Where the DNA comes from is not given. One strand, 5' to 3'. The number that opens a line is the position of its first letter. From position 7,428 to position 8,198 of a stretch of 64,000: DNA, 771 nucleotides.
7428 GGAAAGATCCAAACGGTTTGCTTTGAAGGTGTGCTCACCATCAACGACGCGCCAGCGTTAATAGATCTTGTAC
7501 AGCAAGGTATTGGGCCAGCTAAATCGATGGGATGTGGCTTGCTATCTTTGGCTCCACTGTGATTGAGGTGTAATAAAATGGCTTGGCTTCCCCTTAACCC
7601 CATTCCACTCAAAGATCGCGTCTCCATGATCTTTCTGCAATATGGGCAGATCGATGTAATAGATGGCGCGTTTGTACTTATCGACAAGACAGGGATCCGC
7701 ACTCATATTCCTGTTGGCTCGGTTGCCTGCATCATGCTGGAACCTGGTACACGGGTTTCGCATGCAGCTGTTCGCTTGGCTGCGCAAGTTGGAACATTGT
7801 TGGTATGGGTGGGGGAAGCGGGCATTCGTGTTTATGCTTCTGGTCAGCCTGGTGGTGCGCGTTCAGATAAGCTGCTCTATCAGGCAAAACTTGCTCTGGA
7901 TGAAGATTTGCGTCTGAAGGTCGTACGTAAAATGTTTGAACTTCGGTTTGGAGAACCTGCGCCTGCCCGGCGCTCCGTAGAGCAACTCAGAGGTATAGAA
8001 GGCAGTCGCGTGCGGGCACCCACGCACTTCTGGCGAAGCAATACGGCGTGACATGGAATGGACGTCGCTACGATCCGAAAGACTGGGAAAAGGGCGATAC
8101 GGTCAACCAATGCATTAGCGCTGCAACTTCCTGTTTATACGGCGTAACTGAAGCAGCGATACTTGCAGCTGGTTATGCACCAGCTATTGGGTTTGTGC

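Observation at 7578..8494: cas1 is split by a -1 frameshift: adaptation module likely inactive beside an intact Cascade/Cas3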

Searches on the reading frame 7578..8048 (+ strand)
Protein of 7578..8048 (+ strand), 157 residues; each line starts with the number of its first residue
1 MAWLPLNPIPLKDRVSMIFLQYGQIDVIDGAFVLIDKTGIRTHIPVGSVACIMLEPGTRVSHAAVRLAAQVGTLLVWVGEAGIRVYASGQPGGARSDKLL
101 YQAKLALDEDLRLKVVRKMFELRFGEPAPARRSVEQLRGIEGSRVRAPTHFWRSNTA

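Call 42: list_cluster_members(proteins=[window:7578-8048:+, window:8048-8491:+])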
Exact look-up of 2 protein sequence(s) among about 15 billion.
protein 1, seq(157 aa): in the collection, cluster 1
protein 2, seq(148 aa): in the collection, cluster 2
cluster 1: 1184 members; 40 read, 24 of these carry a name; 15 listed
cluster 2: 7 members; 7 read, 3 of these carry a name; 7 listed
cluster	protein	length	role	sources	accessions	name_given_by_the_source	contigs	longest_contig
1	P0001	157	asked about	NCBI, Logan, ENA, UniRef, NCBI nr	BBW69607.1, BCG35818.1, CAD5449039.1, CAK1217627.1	hypothetical protein TUM18780_09800 [Escherichia coli] | CRISPR-associated endonuclease Cas1 n=1 Tax=Escherichia coli TaxID=562 ... | CRISPR-associated endonuclease cas1 [Escherichia coli UMEA 3124-1]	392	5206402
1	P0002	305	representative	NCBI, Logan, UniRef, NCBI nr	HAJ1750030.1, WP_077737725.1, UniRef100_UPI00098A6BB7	TPA: type I-E CRISPR-associated endonuclease Cas1 [Escherichia coli] | type I-E CRISPR-associated endonuclease Cas1e n=1 Tax=Escherichia coli TaxID=562 ... | type I-E CRISPR-associated endonuclease Cas1e [Escherichia coli]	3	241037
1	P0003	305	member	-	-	type I-E CRISPR-associated endonuclease Cas1e [Salmonella enterica] | CRISPR-associated endonuclease Cas1 n=1 Tax=Salmonella enterica TaxID=28901 ...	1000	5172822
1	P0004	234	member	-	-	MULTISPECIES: type I-E CRISPR-associated protein Cas6/Cse3/CasE [Salmonella] | Type I-E CRISPR-associated protein Cas6/Cse3/CasE n=8 Tax=Salmonella enterica TaxID=28901 ...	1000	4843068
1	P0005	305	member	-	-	type I-E CRISPR-associated endonuclease Cas1 [Salmonella enterica] | CRISPR-associated endonuclease Cas1 n=1 Tax=Salmonella enterica TaxID=28901 ... | type I-E CRISPR-associated endonuclease Cas1e [Salmonella enterica]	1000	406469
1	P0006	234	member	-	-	TPA: type I-E CRISPR-associated protein Cas6/Cse3/CasE [Salmonella enterica] | Type I-E CRISPR-associated protein Cas6/Cse3/CasE n=1 Tax=Salmonella senftenberg ... | type I-E CRISPR-associated protein Cas6/Cse3/CasE [Salmonella enterica]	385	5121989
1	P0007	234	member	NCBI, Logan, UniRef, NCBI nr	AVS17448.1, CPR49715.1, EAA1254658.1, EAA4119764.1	type I-E CRISPR-associated protein Cas6/Cse3/CasE [Salmonella enterica subsp. enterica ... | Type I-E CRISPR-associated protein Cas6/Cse3/CasE n=2 Tax=Salmonella enterica TaxID=28901 ... | type I-E CRISPR-associated protein Cas6/Cse3/CasE [Salmonella enterica]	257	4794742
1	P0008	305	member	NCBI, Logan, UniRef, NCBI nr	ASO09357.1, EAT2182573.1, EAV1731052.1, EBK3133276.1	type I-E CRISPR-associated endonuclease Cas1 [Salmonella enterica] | type I-E CRISPR-associated endonuclease Cas1e n=1 Tax=Salmonella enterica TaxID=28901 ... | type I-E CRISPR-associated endonuclease Cas1e [Salmonella enterica]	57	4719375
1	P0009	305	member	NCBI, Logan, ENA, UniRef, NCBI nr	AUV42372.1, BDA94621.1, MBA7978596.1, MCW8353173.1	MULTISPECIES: type I-E CRISPR-associated endonuclease Cas1e [Citrobacter] | type I-E CRISPR-associated endonuclease Cas1e n=1 Tax=Citrobacter TaxID=544 ...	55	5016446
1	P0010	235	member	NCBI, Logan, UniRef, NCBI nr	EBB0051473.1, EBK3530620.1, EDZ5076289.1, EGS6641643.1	type I-E CRISPR-associated protein Cas6/Cse3/CasE [Salmonella enterica] | Type I-E CRISPR-associated protein Cas6/Cse3/CasE n=1 Tax=Salmonella enterica TaxID=28901 ...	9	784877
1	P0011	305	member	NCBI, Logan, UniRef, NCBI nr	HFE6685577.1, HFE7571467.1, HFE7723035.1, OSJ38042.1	type I-E CRISPR-associated endonuclease Cas1e [Salmonella enterica] | type I-E CRISPR-associated endonuclease Cas1e n=1 Tax=Salmonella enterica TaxID=28901 ...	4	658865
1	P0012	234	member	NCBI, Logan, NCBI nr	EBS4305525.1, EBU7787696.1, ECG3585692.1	type I-E CRISPR-associated protein Cas6/Cse3/CasE [Salmonella enterica subsp. enterica ...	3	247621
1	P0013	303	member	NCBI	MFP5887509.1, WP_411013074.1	type I-E CRISPR-associated endonuclease Cas1e, partial [Salmonella sp. 741265049_HSA]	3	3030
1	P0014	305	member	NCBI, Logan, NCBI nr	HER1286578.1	TPA: type I-E CRISPR-associated endonuclease Cas1 [Salmonella enterica subsp. enterica ... | type I-E CRISPR-associated endonuclease Cas1 [Salmonella enterica subsp. enterica serovar ...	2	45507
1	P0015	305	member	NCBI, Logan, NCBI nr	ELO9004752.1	type I-E CRISPR-associated endonuclease Cas1 [Salmonella enterica]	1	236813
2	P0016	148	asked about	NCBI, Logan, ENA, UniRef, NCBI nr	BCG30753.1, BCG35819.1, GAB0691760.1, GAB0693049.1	hypothetical protein TUM18780_09810 [Escherichia coli] | CRISPR-associated protein n=1 Tax=Escherichia coli TaxID=562 RepID=A0ABC8DWV8_ECOLX | hypothetical protein TUM18530_09840 [Escherichia coli]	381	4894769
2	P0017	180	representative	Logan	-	-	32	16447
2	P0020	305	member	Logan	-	-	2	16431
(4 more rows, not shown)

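Call 52: find_encoding_contigs(protein=P0020, flank=3000, max_places=4)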
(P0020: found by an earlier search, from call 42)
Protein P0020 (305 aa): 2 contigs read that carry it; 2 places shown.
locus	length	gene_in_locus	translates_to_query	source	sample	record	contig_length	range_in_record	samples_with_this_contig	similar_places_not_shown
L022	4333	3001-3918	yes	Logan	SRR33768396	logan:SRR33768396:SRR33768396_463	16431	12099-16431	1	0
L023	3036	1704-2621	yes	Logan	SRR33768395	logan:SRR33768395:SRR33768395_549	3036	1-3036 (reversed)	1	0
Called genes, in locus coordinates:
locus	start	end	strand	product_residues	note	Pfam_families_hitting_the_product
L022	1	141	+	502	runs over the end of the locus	PF09481:CRISPR_Cse1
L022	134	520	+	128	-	-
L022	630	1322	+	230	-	PF09344:Cas_CT1975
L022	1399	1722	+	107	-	PF09344:Cas_CT1975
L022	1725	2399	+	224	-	PF09704:Cas_Cas5d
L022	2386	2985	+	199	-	PF08798:CRISPR_assoc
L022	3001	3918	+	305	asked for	PF01867:Cas_Cas1 (weak)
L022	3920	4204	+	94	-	PF09707:Cas_Cas2CT1978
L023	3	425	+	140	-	PF09344:Cas_CT1975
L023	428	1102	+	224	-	PF09704:Cas_Cas5d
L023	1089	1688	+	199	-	PF08798:CRISPR_assoc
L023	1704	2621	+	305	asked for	PF01867:Cas_Cas1 (weak)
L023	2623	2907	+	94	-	PF09707:Cas_Cas2CT1978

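Call 54: find_encoding_contigs(protein=P0017, flank=3000, max_places=5)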
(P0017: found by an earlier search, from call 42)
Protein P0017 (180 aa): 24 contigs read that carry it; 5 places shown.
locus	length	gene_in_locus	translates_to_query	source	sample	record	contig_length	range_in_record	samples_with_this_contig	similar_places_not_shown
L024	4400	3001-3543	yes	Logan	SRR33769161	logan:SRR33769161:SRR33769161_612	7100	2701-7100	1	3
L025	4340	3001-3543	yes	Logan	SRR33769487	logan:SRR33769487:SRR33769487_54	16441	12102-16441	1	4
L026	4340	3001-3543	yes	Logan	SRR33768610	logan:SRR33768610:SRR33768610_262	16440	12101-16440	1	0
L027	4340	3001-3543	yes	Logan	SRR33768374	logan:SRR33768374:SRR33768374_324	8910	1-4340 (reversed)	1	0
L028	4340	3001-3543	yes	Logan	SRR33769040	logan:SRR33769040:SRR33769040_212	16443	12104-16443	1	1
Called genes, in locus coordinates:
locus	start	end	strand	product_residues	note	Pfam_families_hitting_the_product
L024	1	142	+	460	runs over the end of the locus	PF09481:CRISPR_Cse1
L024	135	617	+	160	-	PF09485:CRISPR_Cse2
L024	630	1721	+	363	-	PF09344:Cas_CT1975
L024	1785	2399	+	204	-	PF09704:Cas_Cas5d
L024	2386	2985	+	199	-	PF08798:CRISPR_assoc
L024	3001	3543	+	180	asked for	PF01867:Cas_Cas1 (weak)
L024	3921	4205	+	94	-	PF09707:Cas_Cas2CT1978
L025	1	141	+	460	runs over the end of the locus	PF09481:CRISPR_Cse1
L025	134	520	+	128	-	-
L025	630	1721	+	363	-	PF09344:Cas_CT1975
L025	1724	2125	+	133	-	PF09704:Cas_Cas5d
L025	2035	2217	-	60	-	-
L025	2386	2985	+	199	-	PF08798:CRISPR_assoc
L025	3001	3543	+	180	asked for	PF01867:Cas_Cas1 (weak)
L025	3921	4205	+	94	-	PF09707:Cas_Cas2CT1978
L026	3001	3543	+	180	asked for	PF01867:Cas_Cas1 (weak)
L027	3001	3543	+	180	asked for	PF01867:Cas_Cas1 (weak)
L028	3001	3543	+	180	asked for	PF01867:Cas_Cas1 (weak)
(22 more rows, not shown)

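Call 55: find_encoding_contigs(protein=P0001, flank=1500, max_places=10)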
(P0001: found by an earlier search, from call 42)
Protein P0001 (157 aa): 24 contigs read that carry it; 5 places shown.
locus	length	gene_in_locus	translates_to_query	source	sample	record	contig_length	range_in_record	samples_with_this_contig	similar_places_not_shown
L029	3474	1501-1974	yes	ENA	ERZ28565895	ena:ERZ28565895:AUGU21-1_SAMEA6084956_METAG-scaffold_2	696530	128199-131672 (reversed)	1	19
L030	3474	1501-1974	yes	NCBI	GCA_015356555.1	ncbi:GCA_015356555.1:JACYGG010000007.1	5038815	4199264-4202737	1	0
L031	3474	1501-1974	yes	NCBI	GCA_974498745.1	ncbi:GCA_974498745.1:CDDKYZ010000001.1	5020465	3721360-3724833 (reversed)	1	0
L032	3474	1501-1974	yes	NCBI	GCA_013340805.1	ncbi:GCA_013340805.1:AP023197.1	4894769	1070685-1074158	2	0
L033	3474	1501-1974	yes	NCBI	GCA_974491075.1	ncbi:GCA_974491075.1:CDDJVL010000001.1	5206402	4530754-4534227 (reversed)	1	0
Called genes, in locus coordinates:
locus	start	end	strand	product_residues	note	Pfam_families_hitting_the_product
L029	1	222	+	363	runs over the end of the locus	PF09344:Cas_CT1975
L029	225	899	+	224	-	PF09704:Cas_Cas5d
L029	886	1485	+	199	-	PF08798:CRISPR_assoc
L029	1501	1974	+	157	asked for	PF01867:Cas_Cas1 (faint)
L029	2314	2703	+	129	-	PF09707:Cas_Cas2CT1978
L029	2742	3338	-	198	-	-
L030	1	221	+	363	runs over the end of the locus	PF09344:Cas_CT1975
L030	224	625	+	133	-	PF09704:Cas_Cas5d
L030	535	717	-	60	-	-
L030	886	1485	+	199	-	PF08798:CRISPR_assoc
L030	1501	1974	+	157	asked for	PF01867:Cas_Cas1 (faint)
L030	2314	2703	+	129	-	PF09707:Cas_Cas2CT1978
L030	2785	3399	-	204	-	-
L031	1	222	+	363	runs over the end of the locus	PF09344:Cas_CT1975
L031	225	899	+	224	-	PF09704:Cas_Cas5d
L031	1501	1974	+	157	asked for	PF01867:Cas_Cas1 (faint)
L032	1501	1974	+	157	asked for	PF01867:Cas_Cas1 (faint)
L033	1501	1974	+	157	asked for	PF01867:Cas_Cas1 (faint)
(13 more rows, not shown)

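Call 56: search_protein_families(proteins=[P0001, P0016], library=ncbifam)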
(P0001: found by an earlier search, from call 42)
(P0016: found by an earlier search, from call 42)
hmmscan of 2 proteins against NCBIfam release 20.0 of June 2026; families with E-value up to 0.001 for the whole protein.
P0001 (157 aa): 3 families
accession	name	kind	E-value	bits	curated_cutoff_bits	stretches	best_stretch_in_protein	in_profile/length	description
TIGR03638.1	cas1_ECOLI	exception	1.2e-53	182.1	215.6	1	8-147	3-143/269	type I-E CRISPR-associated endonuclease Cas1e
TIGR00287.1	cas1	equivalog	5.4e-25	88.2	71.7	1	16-140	1-127/327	CRISPR-associated endonuclease Cas1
TIGR03637.1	cas1_YPEST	exception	0.0008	18.9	150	0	19-88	11-83/307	type I-F CRISPR-associated endonuclease Cas1f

P0016 (148 aa): 4 families
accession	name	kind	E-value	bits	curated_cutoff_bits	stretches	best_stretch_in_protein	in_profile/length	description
TIGR03638.1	cas1_ECOLI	exception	5e-48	163.7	215.6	1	1-115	154-268/269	type I-E CRISPR-associated endonuclease Cas1e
TIGR00287.1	cas1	equivalog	2.5e-23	82.7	71.7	1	2-120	179-321/327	CRISPR-associated endonuclease Cas1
TIGR03637.1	cas1_YPEST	exception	9e-10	38.4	150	1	15-114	207-305/307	type I-F CRISPR-associated endonuclease Cas1f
TIGR03641.1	cas1_HMARI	exception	0.00085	18.7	304.1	0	17-67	182-234/324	type I-B CRISPR-associated endonuclease Cas1b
